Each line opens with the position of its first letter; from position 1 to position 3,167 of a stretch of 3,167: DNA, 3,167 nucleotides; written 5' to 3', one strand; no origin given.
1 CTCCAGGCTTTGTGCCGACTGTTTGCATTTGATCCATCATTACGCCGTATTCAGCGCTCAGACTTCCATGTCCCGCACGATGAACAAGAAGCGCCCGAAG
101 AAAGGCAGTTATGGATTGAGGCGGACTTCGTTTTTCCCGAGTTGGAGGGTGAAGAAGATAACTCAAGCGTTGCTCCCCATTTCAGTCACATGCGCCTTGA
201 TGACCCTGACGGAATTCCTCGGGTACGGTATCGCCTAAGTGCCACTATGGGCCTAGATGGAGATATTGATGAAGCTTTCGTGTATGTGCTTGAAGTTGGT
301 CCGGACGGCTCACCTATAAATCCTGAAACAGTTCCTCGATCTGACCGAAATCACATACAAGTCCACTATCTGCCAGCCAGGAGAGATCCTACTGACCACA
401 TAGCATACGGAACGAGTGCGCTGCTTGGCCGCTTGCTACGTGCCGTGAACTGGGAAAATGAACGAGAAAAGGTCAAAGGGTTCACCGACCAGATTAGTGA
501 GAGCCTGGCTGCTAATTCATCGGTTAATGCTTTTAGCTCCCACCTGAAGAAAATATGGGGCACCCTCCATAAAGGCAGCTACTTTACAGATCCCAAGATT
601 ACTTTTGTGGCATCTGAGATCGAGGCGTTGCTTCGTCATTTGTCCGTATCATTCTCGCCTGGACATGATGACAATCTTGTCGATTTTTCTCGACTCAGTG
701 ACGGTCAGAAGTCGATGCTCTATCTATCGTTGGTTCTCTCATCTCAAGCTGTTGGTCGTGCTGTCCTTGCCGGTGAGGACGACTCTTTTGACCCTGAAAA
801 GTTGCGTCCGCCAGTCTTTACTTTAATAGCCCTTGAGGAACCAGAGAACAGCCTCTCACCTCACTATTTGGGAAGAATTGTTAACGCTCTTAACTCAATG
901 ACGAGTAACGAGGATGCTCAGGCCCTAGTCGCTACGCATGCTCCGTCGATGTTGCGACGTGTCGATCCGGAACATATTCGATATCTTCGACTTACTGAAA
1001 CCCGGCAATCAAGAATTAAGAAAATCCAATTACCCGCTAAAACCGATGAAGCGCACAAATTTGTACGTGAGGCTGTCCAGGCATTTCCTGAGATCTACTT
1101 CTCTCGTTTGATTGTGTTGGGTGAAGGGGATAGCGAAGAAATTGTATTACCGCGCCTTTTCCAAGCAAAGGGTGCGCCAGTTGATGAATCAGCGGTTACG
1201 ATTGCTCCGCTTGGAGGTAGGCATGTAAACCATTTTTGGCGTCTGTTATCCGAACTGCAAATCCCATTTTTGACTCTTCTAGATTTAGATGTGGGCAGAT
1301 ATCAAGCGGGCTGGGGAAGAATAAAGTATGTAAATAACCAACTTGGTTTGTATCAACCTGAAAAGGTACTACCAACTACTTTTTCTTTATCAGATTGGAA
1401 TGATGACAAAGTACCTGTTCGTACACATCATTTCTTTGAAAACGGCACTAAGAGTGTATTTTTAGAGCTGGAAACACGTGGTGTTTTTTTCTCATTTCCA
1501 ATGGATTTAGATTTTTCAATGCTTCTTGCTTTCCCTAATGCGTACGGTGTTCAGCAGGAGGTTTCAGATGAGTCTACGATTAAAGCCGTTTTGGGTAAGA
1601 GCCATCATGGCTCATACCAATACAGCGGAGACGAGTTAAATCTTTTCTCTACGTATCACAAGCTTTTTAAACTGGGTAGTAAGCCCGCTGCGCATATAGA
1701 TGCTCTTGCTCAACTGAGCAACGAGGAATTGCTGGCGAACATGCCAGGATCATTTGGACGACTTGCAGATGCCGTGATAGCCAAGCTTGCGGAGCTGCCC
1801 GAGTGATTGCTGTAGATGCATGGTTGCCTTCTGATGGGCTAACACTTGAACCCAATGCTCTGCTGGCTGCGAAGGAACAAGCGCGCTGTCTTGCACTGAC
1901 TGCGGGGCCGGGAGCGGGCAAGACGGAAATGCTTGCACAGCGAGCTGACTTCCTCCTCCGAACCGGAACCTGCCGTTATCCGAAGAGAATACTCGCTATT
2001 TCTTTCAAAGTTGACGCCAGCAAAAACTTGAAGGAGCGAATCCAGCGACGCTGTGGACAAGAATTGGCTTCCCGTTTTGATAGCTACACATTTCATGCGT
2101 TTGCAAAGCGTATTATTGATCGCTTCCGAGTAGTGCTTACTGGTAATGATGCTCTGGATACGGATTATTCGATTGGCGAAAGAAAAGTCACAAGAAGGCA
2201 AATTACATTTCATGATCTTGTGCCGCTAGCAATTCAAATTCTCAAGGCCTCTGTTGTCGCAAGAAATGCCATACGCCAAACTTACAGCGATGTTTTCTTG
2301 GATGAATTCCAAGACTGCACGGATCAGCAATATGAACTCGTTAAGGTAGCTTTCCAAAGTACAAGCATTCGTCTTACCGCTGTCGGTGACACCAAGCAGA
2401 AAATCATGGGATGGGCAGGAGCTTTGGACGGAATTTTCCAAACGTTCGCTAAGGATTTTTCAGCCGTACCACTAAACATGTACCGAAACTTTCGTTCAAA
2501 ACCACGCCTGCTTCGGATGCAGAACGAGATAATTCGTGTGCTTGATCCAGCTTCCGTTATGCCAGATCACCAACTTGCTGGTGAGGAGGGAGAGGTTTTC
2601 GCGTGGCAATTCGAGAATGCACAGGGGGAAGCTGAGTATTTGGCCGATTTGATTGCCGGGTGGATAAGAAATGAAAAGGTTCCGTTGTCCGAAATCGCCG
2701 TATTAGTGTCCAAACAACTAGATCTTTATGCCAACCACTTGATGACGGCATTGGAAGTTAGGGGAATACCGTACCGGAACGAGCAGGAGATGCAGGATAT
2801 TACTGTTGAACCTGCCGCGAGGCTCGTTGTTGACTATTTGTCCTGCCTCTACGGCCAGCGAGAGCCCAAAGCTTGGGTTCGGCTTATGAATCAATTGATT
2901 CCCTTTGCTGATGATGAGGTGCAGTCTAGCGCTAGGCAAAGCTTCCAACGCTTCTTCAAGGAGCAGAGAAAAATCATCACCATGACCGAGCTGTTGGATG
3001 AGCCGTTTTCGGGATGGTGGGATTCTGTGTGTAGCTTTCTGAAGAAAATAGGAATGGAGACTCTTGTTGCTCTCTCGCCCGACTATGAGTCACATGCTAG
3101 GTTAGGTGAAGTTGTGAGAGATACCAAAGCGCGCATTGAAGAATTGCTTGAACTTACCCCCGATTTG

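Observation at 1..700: ATPase Walker A lies upstream of the window, implying a long N-terminal region for the GajA-like protein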

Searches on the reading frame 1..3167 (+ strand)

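Call 13: search_solved_structures(query=L001:1807-3729:+, max_evalue=0.001, show_alignments=2)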
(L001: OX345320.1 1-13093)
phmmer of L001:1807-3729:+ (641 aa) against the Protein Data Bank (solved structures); distinct sequences matched with E-value up to 0.001: 8.
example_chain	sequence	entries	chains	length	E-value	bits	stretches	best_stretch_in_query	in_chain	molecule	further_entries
6p74_A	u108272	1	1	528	2.8e-11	46.3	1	5-471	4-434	Putative ATP-dependent endonuclease of the OLD family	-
8wy4_A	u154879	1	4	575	5e-08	35.5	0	314-475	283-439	Endonuclease GajA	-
8jq9_B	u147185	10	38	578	5.1e-08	35.5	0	314-475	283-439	Endonuclease GajA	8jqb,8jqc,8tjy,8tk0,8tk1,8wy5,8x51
8j4t_A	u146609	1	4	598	5.6e-08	35.4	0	314-475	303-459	Endonuclease GajA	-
8sm3_A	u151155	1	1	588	1.2e-07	34.2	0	314-475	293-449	Endonuclease GajA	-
8u7i_A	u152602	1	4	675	2e-07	33.6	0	314-475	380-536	Endonuclease GajA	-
6njv_A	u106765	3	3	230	1.1e-05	27.8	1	403-471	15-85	Xcc_CTR_I | Xcc_ctr_pt | Xcc_ctr_Hg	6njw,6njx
8ee4_A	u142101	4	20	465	0.00027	23.2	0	2-55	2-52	PtuA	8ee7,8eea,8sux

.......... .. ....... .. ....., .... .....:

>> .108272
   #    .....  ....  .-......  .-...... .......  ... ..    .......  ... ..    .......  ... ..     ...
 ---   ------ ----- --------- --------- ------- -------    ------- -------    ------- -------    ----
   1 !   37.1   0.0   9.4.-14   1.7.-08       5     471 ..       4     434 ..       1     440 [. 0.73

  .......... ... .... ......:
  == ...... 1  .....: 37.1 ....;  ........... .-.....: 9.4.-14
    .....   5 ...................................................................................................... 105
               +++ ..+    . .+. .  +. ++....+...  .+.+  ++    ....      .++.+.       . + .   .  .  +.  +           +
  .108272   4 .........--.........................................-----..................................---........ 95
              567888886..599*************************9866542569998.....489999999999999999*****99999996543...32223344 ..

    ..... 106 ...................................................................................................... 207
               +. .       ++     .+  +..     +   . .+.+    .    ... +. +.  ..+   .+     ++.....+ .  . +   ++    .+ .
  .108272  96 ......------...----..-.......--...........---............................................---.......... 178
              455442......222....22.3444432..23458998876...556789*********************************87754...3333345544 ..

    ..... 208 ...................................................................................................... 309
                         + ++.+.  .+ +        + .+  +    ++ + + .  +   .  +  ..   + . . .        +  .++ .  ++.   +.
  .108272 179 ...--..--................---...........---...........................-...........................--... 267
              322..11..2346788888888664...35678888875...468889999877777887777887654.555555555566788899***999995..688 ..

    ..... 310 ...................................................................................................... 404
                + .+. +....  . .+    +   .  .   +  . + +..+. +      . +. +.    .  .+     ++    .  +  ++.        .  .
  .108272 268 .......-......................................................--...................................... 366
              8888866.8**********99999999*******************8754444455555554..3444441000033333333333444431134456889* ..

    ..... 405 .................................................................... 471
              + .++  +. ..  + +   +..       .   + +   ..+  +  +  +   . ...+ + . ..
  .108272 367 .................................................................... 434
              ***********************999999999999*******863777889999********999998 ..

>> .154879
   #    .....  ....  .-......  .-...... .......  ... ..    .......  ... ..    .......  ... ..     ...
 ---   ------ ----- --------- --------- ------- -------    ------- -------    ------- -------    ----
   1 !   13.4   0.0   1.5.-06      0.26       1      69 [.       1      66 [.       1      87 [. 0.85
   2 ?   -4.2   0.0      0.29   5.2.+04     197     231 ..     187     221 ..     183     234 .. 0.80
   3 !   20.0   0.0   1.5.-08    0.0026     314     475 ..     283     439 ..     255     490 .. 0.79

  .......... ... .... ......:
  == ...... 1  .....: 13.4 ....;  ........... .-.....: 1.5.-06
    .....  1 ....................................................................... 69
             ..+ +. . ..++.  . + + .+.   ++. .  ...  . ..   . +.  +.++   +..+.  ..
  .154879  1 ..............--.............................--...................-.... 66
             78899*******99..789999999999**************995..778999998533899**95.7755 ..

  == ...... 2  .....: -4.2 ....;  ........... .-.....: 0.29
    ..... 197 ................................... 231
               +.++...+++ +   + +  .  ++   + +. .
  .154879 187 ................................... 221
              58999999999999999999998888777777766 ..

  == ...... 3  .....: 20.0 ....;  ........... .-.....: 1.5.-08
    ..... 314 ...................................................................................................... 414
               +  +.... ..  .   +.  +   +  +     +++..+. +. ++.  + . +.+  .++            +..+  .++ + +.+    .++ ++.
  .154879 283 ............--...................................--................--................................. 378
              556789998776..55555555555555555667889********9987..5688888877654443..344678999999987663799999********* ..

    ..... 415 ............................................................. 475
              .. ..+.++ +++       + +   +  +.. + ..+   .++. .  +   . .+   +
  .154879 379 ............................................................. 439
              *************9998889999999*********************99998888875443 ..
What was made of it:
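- By single-sequence search the best PDB hit is the Class 1 Thermus OLD (6p74, E 2.8e-11, call 13).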

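Call 14: search_protein_families(library=padloc, proteins=[L001:1807-3729:+, L001:26-1726:+, L001:3729-5387:+, L001:6366-7328:+], max_evalue=0.001)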
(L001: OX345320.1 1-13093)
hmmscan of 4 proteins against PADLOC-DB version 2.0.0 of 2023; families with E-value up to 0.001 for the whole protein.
L001:1807-3729:+ (641 aa): 119 families (the best 25 are shown)
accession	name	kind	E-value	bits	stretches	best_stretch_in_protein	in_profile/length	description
PDLC00097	GajA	-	0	1102.2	1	1-641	1-640/640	AAA ATPase domain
PDLC00090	GajA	-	4e-260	863.1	1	1-639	1-657/659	AAA ATPase domain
PDLC00061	GajA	-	6.1e-144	479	1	1-638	1-648/652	AAA ATPase domain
PDLC00089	GajA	-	3.1e-135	448.6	1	340-641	1-311/311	AAA ATPase domain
PDLC00074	GajA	-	8.6e-123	408.6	2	203-557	2-363/480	AAA ATPase domain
PDLC00070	GajA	-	6.2e-44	148.6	1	1-536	1-503/596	AAA ATPase domain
PDLC00067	GajA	-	2.4e-37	126.7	2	153-470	156-460/604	AAA ATPase domain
PDLC00096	GajA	-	2.2e-28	97.4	1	1-471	1-456/630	AAA ATPase domain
PDLC00091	GajA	-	3.2e-28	96.9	1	1-459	1-449/627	AAA ATPase domain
PDLC00077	GajA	-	3.8e-28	96.4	2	158-473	192-501/616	AAA ATPase domain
PDLC00094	GajA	-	2.2e-27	93.8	1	1-471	1-455/569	AAA ATPase domain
PDLC02358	Old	-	5.4e-27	92.8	2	239-476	225-454/578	Old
PDLC00099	GajA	-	4.1e-26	90.1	1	1-476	1-466/626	AAA ATPase domain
PDLC00071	GajA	-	6.4e-26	89.3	1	1-464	1-430/588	AAA ATPase domain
PDLC00093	GajA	-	1.2e-25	88.3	2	304-475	378-561/736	AAA ATPase domain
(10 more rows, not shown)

L001:26-1726:+ (567 aa): 7 families
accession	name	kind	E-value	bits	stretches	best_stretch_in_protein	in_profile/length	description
PDLC04233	IetS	-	9.4e-25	84.8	1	178-430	499-751/855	-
PDLC02198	IetS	-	3.3e-23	79.6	1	2-499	257-729/795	-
PDLC02201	IetS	-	7.8e-13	45.6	1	34-369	279-569/781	-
PDLC02197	IetS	-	1.8e-11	41.1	1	108-317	351-540/749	-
PDLC02200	IetS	-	1.1e-07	28.4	1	44-313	304-551/780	-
PDLC02199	IetS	-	9.4e-07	25.4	1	112-368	418-646/826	-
PDLC03014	subtilase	-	9.8e-06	23.3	1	129-313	254-376/391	-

L001:3729-5387:+ (553 aa): 51 families (the best 25 are shown)
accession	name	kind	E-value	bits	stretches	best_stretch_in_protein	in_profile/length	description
PDLC00144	GajB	-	1.6e-273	906.4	1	1-551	1-550/559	UrvD helicase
PDLC00103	GajB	-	7.1e-221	733.4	2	130-547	181-600/612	UrvD helicase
PDLC00134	GajB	-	5.6e-119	396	2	132-365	184-418/431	UrvD helicase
PDLC00116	GajB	-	4.2e-102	340.6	1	6-526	4-524/557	UrvD helicase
PDLC03802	RTasHel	-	1.9e-77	259.6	3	131-305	163-324/675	DRT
PDLC00117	GajB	-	2.2e-51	173.1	2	131-525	189-579/604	UrvD helicase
PDLC00107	GajB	-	2.5e-42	143.3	2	129-494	184-506/587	UrvD helicase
PDLC00132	GajB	-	9.8e-42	141.4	3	131-341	185-395/625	UrvD helicase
PDLC00121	GajB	-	1.2e-40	137.7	2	122-326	165-362/565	UrvD helicase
PDLC00114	GajB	-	2.8e-38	129.9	3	131-323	186-377/635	UrvD helicase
PDLC00123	GajB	-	5.2e-36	122.4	2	133-529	149-514/540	UrvD helicase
PDLC00122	GajB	-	2.9e-35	120.1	2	32-241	21-244/502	UrvD helicase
PDLC00130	GajB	-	1.7e-28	97.2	2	129-309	174-350/589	UrvD helicase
PDLC00127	GajB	-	5.9e-28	95.7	2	129-527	170-573/594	UrvD helicase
PDLC00104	GajB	-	7.4e-27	92.3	2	30-233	18-237/574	UrvD helicase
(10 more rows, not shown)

L001:6366-7328:+ (321 aa): 0 families
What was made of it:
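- On Gabija GajA / Class 2 OLD nuclease: 641 aa. Full-length PADLOC GajA profiles run 545-752 positions (call 14).
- On Class 1 OLD (P2 Old, Thermus OLD): GajB is adjacent (call 14).
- End-to-end match to PADLOC GajA PDLC00097, 1102 bits (call 14). GajA profiles score 1102, 863 and 479 bits, against 93 bits for Old and 77 bits for AriA (call 14).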

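Call 15: find_homologous_proteins(query=L001:1807-3729:+, max_evalue=1e-10)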
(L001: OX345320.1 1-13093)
Query L001:1807-3729:+ (641 aa): 5705 proteins with E <= 1e-10 among 8000 candidates; the best 120 are listed.
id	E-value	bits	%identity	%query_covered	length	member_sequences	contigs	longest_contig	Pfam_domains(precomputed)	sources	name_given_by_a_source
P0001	0.0e+0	1383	95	100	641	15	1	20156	PF20469.5,PF11398.15,PF00005.34,PF13175.13,PF13476.13,PF02463.26,PF13304.13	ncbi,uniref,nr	ncbi:ATP-dependent nuclease [Shewanella xiamenensis]|uniref:AAA family ATPase n=1 Tax=Shewanella xia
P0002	0.0e+0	1380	94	100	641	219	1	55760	PF20469.5,PF11398.15,PF00005.34,PF13175.13,PF13476.13,PF02463.26,PF13304.13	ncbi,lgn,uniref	uniref:ATP-dependent nuclease n=1 Tax=Rheinheimera sp. TaxID=1869214 RepID=UPI0040473A50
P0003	0.0e+0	1319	90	100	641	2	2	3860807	PF20469.5,PF11398.15,PF13175.13,PF13476.13,PF02463.26,PF13304.13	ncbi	ncbi:ATP-dependent nuclease [Vreelandella sp. EE7]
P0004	0.0e+0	1291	89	100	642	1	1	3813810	PF20469.5,PF11398.15,PF00005.34,PF13175.13,PF13476.13,PF02463.26,PF13304.13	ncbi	ncbi:AAA family ATPase [Pseudoalteromonas sp. B28]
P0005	0.0e+0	1283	88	100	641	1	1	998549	PF20469.5,PF11398.15,PF00005.34,PF13175.13,PF13476.13,PF02463.26,PF13304.13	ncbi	-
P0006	0.0e+0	1283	88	100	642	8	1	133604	PF20469.5,PF11398.15,PF00005.34,PF13175.13,PF13476.13,PF02463.26,PF13304.13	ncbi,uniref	ncbi:ATP-dependent nuclease [Pseudoalteromonas lipolytica]|uniref:ATP-dependent nuclease n=1 Tax=Pse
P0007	0.0e+0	1282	88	100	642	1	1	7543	PF20469.5,PF11398.15,PF00005.34,PF13175.13,PF13476.13,PF13555.13,PF02463.26,PF13304.13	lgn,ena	-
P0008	0.0e+0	1263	85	100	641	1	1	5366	PF20469.5,PF11398.15,PF00005.34,PF13175.13,PF13476.13,PF13555.13,PF02463.26,PF13304.13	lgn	-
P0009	0.0e+0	1262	87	100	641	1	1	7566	PF20469.5,PF11398.15,PF00005.34,PF13175.13,PF13476.13,PF02463.26,PF13304.13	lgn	-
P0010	0.0e+0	1254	86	100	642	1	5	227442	PF20469.5,PF11398.15,PF00005.34,PF13175.13,PF13476.13,PF02463.26,PF13304.13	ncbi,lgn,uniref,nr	ncbi:AAA family ATPase [Vibrio cholerae]|uniref:ATP-dependent endonuclease of the OLD family n=1 Tax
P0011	0.0e+0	1253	86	100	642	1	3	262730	PF20469.5,PF11398.15,PF00005.34,PF13175.13,PF13476.13,PF02463.26,PF13304.13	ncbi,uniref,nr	ncbi:ATP-dependent nuclease [Proteus mirabilis]|uniref:Putative exonuclease n=1 Tax=Proteus mirabili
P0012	0.0e+0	1252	85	100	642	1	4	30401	PF20469.5,PF11398.15,PF00005.34,PF13175.13,PF13476.13,PF02463.26,PF13304.13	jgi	jgi:putative ATP-dependent endonuclease of OLD family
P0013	0.0e+0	1250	85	100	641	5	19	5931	PF20469.5,PF11398.15,PF13175.13,PF13476.13,PF13555.13,PF02463.26,PF13304.13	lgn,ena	-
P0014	0.0e+0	1245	85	100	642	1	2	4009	PF20469.5,PF11398.15,PF00005.34,PF13175.13,PF13476.13,PF13555.13,PF02463.26,PF13304.13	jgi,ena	-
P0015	0.0e+0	1245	85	100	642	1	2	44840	PF20469.5,PF11398.15,PF00005.34,PF13175.13,PF13476.13,PF02463.26,PF13304.13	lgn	-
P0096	0.0e+0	1125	76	100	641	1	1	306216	PF20469.5,PF11398.15,PF13175.13,PF13476.13,PF02463.26,PF13304.13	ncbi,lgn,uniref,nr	ncbi:ATP-dependent endonuclease [Rhodanobacter sp. Root561]|uniref:ATP-dependent nuclease n=1 Tax=Rh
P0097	0.0e+0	1125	77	100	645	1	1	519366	PF20469.5,PF11398.15,PF00005.34,PF13175.13,PF13476.13,PF02463.26,PF13304.13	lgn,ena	-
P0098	0.0e+0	1125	77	100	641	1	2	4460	PF20469.5,PF11398.15,PF00005.34,PF13175.13,PF02463.26,PF13304.13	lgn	-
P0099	0.0e+0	1125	77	100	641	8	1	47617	PF20469.5,PF11398.15,PF13175.13,PF13476.13,PF02463.26,PF13304.13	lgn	-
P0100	0.0e+0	1125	76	100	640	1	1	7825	PF20469.5,PF11398.15,PF00005.34,PF13175.13,PF13476.13,PF02463.26,PF13304.13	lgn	-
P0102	0.0e+0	1123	77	100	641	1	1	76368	PF20469.5,PF11398.15,PF13175.13,PF02463.26,PF13304.13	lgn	-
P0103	0.0e+0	1123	76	100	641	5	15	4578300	PF20469.5,PF11398.15,PF13175.13,PF13476.13,PF02463.26,PF13304.13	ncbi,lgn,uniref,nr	ncbi:ATP-dependent nuclease [Stenotrophomonas maltophilia]|uniref:ATP-dependent nuclease n=1 Tax=Ste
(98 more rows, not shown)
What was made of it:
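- The best 120 homologues are 619-648 aa (119 of them 634-648) at 75-95% identity, and 119 of 120 cover 100% of the query (call 15).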

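Call 20: search_solved_structures(query=A1, max_evalue=0.001, show_alignments=3)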
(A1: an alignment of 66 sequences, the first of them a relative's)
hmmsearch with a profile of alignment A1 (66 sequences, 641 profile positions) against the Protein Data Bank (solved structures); distinct sequences matched with E-value up to 0.001: 10.
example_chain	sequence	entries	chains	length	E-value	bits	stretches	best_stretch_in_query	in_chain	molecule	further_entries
6p74_A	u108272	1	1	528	8.1e-16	60.8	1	315-471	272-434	Putative ATP-dependent endonuclease of the OLD family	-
8wy4_A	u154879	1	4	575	1.2e-09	40.4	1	316-526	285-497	Endonuclease GajA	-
8jq9_B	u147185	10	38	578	1.2e-09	40.4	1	316-526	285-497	Endonuclease GajA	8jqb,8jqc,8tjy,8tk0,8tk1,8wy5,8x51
8j4t_A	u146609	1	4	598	1.4e-09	40.2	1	316-526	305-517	Endonuclease GajA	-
8sm3_A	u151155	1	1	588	6e-09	38.1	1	316-526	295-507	Endonuclease GajA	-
8u7i_A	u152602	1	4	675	1.1e-08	37.3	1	316-526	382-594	Endonuclease GajA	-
6njv_A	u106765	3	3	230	1e-07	34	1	403-472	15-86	Xcc_CTR_I | Xcc_ctr_pt | Xcc_ctr_Hg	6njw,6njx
8ee4_A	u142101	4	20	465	2.6e-07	32.7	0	1-48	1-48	PtuA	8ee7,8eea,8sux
6nk8_A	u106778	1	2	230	0.00054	21.8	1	403-470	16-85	Class 2 OLD family nuclease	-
1e69_A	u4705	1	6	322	0.00075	21.3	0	1-62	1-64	CHROMOSOME SEGREGATION SMC PROTEIN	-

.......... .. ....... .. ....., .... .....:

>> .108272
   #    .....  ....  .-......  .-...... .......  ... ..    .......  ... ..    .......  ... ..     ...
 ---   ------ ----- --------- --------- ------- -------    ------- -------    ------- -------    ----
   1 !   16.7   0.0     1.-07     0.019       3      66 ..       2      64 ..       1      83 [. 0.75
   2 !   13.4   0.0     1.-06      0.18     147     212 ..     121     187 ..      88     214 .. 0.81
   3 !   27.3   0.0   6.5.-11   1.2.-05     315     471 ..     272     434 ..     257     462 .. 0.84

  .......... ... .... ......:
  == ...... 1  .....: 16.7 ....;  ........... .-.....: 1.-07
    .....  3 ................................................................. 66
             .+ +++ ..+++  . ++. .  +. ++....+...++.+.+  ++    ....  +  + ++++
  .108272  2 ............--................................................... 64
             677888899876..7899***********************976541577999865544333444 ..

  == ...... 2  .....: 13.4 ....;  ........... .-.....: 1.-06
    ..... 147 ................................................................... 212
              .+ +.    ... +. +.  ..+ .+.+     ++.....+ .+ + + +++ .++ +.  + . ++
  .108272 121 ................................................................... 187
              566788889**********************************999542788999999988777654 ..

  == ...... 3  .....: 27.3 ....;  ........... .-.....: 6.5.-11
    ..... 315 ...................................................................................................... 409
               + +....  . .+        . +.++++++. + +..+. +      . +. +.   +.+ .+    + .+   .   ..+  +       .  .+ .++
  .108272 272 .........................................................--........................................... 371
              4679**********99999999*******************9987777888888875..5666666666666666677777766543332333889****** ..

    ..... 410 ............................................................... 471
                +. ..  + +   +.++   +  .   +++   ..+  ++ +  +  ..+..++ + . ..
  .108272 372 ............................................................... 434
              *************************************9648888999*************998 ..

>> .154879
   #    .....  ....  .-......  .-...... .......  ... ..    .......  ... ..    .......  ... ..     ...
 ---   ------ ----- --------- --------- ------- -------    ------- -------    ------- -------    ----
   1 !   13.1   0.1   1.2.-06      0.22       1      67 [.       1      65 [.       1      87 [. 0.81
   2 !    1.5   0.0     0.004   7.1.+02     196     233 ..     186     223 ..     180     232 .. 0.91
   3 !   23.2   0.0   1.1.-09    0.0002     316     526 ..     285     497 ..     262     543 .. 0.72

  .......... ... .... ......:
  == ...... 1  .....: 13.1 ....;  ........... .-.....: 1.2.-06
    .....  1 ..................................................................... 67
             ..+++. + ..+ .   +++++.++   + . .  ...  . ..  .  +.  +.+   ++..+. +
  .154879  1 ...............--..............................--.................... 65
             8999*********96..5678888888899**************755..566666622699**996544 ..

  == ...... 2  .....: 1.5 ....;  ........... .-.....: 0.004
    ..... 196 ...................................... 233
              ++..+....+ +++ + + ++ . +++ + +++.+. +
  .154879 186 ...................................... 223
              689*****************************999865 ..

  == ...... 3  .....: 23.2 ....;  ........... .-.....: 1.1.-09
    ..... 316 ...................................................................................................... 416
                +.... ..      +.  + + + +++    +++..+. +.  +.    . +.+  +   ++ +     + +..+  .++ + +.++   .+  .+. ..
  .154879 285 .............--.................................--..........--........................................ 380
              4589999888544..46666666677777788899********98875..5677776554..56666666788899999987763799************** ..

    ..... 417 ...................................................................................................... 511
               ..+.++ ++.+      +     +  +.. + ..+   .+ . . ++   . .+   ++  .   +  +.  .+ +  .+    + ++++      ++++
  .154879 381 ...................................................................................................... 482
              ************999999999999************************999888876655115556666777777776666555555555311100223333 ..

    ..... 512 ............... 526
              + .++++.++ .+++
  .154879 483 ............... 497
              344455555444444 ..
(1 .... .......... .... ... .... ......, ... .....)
